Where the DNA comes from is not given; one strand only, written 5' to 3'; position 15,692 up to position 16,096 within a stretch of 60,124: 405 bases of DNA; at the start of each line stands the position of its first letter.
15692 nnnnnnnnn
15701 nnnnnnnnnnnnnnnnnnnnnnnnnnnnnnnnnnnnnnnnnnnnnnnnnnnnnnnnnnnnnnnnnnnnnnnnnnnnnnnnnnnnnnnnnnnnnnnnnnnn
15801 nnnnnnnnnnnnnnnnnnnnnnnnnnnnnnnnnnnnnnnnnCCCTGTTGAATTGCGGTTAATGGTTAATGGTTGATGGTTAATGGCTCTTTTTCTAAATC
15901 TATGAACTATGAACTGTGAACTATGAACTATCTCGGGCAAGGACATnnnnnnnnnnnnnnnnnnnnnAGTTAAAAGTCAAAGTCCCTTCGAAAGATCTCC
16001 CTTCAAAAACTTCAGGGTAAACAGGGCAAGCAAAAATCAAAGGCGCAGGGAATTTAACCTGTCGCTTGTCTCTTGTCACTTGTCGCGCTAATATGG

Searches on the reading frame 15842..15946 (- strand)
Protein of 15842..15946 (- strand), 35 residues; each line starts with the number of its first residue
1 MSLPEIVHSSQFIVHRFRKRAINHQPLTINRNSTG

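Call 53: search_protein_representatives(alignment_id=A2)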
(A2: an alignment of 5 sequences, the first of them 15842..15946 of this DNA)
Query: 5 sequences, 35 profile positions. Proteins with E-value up to 0.001 (for the whole library): 70; up to 1e-10: 4; up to 1e-30: 0. The best 70 are listed.
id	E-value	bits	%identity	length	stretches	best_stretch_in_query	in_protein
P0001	6.1e-15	70.9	-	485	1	1-33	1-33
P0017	1.3e-14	69.9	-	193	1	1-33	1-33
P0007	6.1e-12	61.3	-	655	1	1-33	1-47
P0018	2.4e-11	59.4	-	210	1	1-32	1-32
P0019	2.1e-09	53.2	-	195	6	22-33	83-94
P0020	5.9e-09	51.8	-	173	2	22-33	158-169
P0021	2.0e-08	50.1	-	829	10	21-31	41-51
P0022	3.9e-08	49.1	-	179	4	21-33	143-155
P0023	6.3e-08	48.5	-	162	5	22-33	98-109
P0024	1.3e-07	47.5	-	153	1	1-33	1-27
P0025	1.8e-07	47.0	-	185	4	22-33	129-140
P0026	2.1e-07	46.8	-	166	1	1-29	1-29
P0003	3.0e-07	46.3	-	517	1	1-33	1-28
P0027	3.0e-07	46.3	-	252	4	5-33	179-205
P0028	3.5e-07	46.1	-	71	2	10-33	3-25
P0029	4.0e-07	45.9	-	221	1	1-33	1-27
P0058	7.7e-05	38.6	-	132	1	1-33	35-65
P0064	1.8e-04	37.4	-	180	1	1-34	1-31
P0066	2.0e-04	37.3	-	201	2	5-33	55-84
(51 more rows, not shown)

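Call 55: find_encoding_contigs(protein=P0017, flank=5000, max_places=3)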
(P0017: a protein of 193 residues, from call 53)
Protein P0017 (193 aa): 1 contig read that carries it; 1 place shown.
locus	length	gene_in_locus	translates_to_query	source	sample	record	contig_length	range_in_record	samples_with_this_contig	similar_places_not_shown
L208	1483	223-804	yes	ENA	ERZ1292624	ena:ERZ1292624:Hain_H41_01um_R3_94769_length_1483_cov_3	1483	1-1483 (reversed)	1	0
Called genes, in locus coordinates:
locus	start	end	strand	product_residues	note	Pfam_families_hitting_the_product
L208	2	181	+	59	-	?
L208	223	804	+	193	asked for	PF07963:N_methyl (weak)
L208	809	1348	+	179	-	PF07963:N_methyl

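Call 57: find_encoding_contigs(protein=P0058, flank=6000, max_places=3)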
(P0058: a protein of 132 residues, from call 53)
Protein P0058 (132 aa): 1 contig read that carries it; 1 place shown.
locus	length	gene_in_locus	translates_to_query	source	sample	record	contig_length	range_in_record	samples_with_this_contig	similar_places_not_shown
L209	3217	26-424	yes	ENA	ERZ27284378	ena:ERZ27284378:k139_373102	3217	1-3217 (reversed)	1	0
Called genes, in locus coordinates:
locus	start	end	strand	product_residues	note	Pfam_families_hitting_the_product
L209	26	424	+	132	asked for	PF00573:Ribosomal_L4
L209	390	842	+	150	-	PF00276:Ribosomal_L23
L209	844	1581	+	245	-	PF00181:Ribosomal_L2_N, PF03947:Ribosomal_L2_C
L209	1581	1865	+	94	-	PF00203:Ribosomal_S19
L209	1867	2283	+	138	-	PF00237:Ribosomal_L22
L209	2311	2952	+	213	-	PF07650:KH_2, PF00189:Ribosomal_S3_C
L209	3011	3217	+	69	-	?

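Call 58: find_encoding_contigs(protein=P0064, flank=6000, max_places=3)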
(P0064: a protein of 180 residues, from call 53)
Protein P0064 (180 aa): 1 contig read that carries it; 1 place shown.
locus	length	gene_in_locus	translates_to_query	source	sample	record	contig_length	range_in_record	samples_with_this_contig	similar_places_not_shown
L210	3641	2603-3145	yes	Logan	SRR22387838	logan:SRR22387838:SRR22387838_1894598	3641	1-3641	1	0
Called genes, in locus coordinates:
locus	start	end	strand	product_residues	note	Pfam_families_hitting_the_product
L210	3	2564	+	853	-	?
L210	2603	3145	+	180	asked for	PF07963:N_methyl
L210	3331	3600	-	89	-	-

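Call 59: find_encoding_contigs(protein=P0029, flank=6000, max_places=3)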
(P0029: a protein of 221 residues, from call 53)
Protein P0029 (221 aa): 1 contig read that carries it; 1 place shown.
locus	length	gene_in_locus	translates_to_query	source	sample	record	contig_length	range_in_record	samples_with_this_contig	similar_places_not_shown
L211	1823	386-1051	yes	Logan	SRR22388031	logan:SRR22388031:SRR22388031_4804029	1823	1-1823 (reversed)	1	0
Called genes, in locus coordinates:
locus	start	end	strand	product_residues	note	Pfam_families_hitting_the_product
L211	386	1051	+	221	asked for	PF07963:N_methyl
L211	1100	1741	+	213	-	PF07963:N_methyl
